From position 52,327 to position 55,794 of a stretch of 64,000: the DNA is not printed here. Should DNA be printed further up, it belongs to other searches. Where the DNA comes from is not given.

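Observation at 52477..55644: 1055-aa coiled-coil protein whose ends look like an SMC/Rad50/SbcC ATPase head that has lost its nucleotide-binding motifs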

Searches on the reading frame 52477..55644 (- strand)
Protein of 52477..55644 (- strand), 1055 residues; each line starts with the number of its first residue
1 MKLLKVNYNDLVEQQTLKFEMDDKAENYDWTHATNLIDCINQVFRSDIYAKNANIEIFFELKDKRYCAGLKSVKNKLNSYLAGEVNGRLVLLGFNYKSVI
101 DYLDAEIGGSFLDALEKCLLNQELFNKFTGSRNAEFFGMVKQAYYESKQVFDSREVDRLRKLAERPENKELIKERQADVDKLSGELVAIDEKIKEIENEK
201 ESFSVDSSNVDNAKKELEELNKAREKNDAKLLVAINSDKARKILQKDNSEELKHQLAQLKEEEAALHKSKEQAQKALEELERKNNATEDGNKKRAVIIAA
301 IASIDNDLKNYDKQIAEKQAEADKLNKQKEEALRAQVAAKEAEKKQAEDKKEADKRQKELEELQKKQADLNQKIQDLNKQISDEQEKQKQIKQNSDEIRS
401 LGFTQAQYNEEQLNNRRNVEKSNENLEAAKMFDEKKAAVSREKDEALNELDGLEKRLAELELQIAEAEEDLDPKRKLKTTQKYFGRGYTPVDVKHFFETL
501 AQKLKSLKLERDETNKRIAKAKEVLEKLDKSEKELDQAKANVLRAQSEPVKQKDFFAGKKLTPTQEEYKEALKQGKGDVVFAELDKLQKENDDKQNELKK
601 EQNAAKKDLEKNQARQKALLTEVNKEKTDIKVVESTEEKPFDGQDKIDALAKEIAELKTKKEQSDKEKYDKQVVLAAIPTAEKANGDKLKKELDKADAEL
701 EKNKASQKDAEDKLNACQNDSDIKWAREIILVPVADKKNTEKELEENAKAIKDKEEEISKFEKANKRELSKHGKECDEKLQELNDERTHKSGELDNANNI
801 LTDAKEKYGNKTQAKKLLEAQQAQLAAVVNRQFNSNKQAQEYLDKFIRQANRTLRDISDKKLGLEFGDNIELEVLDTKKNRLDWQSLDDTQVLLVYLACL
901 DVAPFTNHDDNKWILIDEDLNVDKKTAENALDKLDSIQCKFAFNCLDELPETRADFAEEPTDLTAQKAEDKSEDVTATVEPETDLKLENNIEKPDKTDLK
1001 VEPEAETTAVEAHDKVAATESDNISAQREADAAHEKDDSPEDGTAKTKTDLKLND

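Call 6: search_protein_families(library=pfam, proteins=[window:52477-55644:-], max_evalue=1)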
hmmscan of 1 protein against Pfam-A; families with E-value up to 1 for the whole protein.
window:52477-55644:- (1055 aa): 0 families

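Call 7: search_protein_families(library=ncbifam, proteins=[window:52477-55644:-], max_evalue=1)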
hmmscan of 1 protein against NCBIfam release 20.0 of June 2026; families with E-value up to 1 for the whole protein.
window:52477-55644:- (1055 aa): 2 families
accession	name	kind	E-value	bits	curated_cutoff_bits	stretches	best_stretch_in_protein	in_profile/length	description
NF045487.1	ASRP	equivalog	6.2e-05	21.8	300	1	248-401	311-465/593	archaea-specific SMC-related protein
TIGR02168.1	SMC_prok_B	equivalog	0.3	8.7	567.35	2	163-410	253-501/1181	chromosome segregation protein SMC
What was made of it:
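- On Rad50/SbcC: NCBIfam gave only coiled-coil noise (call 7).
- Closest known: Archaea-specific SMC-related protein. Different: The match covers only residues 248-401, which is coiled coil, so it reflects composition and not membership (call 7).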

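Call 8: search_solved_structures(query=window:52477-55644:-, max_evalue=1)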
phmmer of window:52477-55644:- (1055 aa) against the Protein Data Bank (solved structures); distinct sequences matched with E-value up to 1: 0.

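Call 11: find_homologous_proteins(query=window:52477-55644:-, max_evalue=0.001)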
Query window:52477-55644:- (1055 aa): 1 proteins with E <= 0.001 among 8000 candidates.
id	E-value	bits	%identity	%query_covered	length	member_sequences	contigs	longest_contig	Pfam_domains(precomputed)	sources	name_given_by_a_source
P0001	0.0e+0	2179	100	100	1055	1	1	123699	-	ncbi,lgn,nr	ncbi:MAG: hypothetical protein PHX51_03270 [Clostridia bacterium]|nr:hypothetical protein [Clostridi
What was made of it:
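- Tried and rejected: With the full protein, 8000 coiled-coil candidates swamped the search and only the protein itself was returned (call 11).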

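Call 17: find_encoding_contigs(protein=P0001, flank=10000, max_places=5)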
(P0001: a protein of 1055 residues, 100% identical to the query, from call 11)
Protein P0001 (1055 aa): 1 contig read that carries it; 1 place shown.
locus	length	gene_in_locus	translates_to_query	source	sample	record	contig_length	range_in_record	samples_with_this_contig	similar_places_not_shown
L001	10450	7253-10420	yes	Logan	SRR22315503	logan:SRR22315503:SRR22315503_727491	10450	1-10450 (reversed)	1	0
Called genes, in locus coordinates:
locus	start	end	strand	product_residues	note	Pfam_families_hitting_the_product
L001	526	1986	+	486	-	PF01225:Mur_ligase, PF08245:Mur_ligase_M, PF02875:Mur_ligase_C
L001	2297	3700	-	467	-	PF01145:Band_7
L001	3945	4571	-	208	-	-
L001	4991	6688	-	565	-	PF13306:LRR_5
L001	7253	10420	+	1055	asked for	-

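Call 20: search_protein_families(library=padloc, proteins=[window:52477-55644:-], max_evalue=0.1)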
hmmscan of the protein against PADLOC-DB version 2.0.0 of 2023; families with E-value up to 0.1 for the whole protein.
window:52477-55644:- (1055 aa): 1 family
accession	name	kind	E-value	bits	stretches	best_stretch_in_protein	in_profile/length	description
PDLC01613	Csm3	-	0.057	12.3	0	551-659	58-143/177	"CAS-III-A,CAS-III-D; effector_G7"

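Call 21: search_protein_families(library=phrogs, proteins=[window:52477-55644:-], max_evalue=0.1)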
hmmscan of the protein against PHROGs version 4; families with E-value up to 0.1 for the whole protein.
window:52477-55644:- (1055 aa): 0 families

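Call 25: list_cluster_members(proteins=[P0001, P0002, P0003, P0004, P0005, P0006, P0007])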
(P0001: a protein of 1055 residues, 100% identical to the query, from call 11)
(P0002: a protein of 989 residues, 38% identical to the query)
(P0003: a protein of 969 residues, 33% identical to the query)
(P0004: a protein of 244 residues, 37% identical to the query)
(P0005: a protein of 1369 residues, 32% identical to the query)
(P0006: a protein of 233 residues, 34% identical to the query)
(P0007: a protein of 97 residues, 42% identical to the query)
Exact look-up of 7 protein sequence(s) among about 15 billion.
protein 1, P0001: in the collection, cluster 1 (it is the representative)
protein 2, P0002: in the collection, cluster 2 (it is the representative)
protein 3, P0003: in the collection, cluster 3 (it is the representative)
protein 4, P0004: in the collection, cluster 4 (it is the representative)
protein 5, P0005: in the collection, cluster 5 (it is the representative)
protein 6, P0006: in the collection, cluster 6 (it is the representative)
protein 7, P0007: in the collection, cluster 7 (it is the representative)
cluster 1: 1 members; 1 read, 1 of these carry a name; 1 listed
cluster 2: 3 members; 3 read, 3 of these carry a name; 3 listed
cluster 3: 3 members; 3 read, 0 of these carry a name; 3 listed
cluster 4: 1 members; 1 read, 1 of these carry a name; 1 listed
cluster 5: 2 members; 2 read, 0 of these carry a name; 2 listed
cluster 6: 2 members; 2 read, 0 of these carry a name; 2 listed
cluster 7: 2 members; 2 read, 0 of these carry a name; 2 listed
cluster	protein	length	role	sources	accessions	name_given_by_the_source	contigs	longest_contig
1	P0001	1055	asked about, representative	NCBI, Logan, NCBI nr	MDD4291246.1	MAG: hypothetical protein PHX51_03270 [Clostridia bacterium] | hypothetical protein [Clostridia bacterium]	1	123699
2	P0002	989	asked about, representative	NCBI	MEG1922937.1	MAG: hypothetical protein RR307_00560 [Clostridia bacterium]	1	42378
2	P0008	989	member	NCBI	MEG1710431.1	MAG: hypothetical protein RR316_01350 [Clostridia bacterium]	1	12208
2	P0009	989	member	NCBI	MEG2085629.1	MAG: hypothetical protein RR054_01895 [Clostridia bacterium]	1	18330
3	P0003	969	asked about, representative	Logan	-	-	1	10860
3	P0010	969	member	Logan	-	-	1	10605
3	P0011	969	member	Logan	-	-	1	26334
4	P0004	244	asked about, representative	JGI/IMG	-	hypothetical protein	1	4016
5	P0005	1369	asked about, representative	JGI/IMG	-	-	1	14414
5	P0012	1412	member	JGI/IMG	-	-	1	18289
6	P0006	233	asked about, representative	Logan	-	-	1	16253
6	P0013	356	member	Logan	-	-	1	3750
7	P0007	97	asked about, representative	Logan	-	-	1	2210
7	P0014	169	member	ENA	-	-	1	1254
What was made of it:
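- Checked: It is identical to NCBI MDD4291246.1, a 'hypothetical protein' of a Clostridia MAG (call 25).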

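Call 28: find_related_loci(query=A1, collection=genome_contigs, flank=10000)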
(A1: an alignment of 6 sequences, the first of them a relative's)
Query A1 (1055 aa) in genome_contigs; peptide patterns used: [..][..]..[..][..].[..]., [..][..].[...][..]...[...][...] (x = any residue, [..] = any of these).
80 stretches matched a pattern; 4 encode a relative of the query (tblastn E <= 1e-3); 4 distinct loci.
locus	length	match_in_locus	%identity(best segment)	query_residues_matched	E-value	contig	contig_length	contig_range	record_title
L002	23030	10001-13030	25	1-1005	3e-37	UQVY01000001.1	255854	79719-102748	uncultured Clostridiales bacterium isolate UMGS692 genome assembly, contig: NODE_1_length_255854_cov_10.410842, whole ge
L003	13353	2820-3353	39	1-186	7e-34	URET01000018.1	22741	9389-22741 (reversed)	uncultured Clostridiales bacterium isolate UMGS929 genome assembly, contig: NODE_219_length_22741_cov_34.284581, whole g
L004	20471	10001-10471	42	1-159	3e-32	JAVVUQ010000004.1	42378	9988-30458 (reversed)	MAG: Clostridia bacterium isolate CGS10Y2-bin59 NODE_789_length_42378_cov_6.304681, whole genome shotgun sequence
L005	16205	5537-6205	31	1-229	1e-25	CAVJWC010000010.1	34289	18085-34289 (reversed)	Eubacterium sp. isolate H07681-L1_cleanbin_000019 genome assembly, contig: Spades_H07681-L1_contig_684, whole genome sho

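Call 33: search_protein_families(library=pfam, proteins=[L002:8372-9787:-, L002:7353-8240:-, L002:13427-13969:+, L002:14508-16202:+, L003:1118-2542:-, L003:6032-6571:+, L004:8094-9554:-, L004:13475-14020:+, L005:3905-5497:-, L005:8852-9394:+], max_evalue=0.001)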
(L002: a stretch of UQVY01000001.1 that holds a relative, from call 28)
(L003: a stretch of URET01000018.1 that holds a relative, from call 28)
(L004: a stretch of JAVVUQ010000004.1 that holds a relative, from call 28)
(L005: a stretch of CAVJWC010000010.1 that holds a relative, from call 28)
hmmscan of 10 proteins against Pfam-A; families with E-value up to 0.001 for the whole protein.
L002:8372-9787:- (471 aa): 1 family
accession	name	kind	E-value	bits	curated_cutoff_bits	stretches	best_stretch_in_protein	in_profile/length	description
PF07261.16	DnaB_2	-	2e-23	82.3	22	2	122-188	8-72/74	Replication initiation and membrane attachment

L002:7353-8240:- (295 aa): 4 families
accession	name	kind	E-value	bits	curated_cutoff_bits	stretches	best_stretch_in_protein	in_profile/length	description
PF00308.24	Bac_DnaA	-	3.2e-08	34.4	23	1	129-252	17-138/162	Bacterial DnaA ATPAse domain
PF01695.23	IstB_IS21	-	1.5e-07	31.6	24.1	1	146-256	92-197/238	IstB-like ATP binding protein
PF13191.12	AAA_16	-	0.00015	22.7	32.6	1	145-211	24-100/167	AAA ATPase domain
PF00910.28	RNA_helicase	-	0.00057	20.8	21.5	0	150-239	2-77/105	RNA helicase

L002:13427-13969:+ (180 aa): 2 families
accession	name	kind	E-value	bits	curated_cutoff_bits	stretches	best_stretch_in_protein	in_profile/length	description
PF16321.10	Ribosom_S30AE_C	-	2.9e-19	69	25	1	119-173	2-56/57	Sigma 54 modulation/S30EA ribosomal protein C terminus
PF02482.25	Ribosomal_S30AE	-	1.2e-16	61.6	23.7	1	5-93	3-87/88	Sigma 54 modulation protein / S30EA ribosomal protein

L002:14508-16202:+ (564 aa): 2 families
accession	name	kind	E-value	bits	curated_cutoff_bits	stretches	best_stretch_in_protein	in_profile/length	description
PF14478.12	DUF4430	-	1.4e-08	35.5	23.8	1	451-488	33-70/72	Domain of unknown function (DUF4430)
PF22626.3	LysX_preATP_grasp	-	0.00082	19.9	27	0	194-231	42-79/84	LysX preATP-grasp domain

L003:1118-2542:- (474 aa): 1 family
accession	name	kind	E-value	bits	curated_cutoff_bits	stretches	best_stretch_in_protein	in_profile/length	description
PF07261.16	DnaB_2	-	5.4e-23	80.9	22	2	121-187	8-72/74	Replication initiation and membrane attachment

L003:6032-6571:+ (179 aa): 2 families
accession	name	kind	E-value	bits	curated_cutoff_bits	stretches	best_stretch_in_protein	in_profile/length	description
PF02482.25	Ribosomal_S30AE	-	1.9e-20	73.8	23.7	1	3-93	1-87/88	Sigma 54 modulation protein / S30EA ribosomal protein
PF16321.10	Ribosom_S30AE_C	-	2.8e-19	69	25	1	118-173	2-57/57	Sigma 54 modulation/S30EA ribosomal protein C terminus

L004:8094-9554:- (486 aa): 1 family
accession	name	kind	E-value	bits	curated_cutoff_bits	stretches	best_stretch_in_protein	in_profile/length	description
PF07261.16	DnaB_2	-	3.1e-25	88.1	22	3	130-196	8-72/74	Replication initiation and membrane attachment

L004:13475-14020:+ (181 aa): 2 families
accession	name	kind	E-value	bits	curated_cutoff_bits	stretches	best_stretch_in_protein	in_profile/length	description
PF16321.10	Ribosom_S30AE_C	-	4.8e-19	68.2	25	1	120-174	3-57/57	Sigma 54 modulation/S30EA ribosomal protein C terminus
PF02482.25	Ribosomal_S30AE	-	9.2e-19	68.4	23.7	1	4-93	2-87/88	Sigma 54 modulation protein / S30EA ribosomal protein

L005:3905-5497:- (530 aa): 1 family
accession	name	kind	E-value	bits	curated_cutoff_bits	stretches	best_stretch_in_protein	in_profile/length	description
PF07261.16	DnaB_2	-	6.5e-26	90.3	22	2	181-247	8-72/74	Replication initiation and membrane attachment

L005:8852-9394:+ (180 aa): 2 families
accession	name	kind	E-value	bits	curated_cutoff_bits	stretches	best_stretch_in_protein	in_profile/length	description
PF16321.10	Ribosom_S30AE_C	-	2.6e-18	65.9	25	1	122-173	5-56/57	Sigma 54 modulation/S30EA ribosomal protein C terminus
PF02482.25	Ribosomal_S30AE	-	7.3e-17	62.3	23.7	1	5-93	3-87/88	Sigma 54 modulation protein / S30EA ribosomal protein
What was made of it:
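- Closest known: Lamassu LmuB. Different: Here there is no PADLOC hit and no effector, and the gene lies in a core-genome context (calls 20, 33).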

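Call 34: find_related_loci(query=A1, collection=metagenome_contigs, flank=10000)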
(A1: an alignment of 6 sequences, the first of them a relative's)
Query A1 (1055 aa) in metagenome_contigs; peptide patterns used: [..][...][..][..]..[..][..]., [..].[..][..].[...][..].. (x = any residue, [..] = any of these).
215 stretches matched a pattern; 3 encode a relative of the query (tblastn E <= 1e-3); 3 distinct loci.
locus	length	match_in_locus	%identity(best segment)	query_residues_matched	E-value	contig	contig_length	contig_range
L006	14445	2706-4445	30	1-583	2e-44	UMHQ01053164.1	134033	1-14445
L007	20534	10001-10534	39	1-186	6e-34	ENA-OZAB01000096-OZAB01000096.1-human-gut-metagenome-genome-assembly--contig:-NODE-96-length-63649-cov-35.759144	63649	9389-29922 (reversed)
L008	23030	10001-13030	25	1-1005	2e-37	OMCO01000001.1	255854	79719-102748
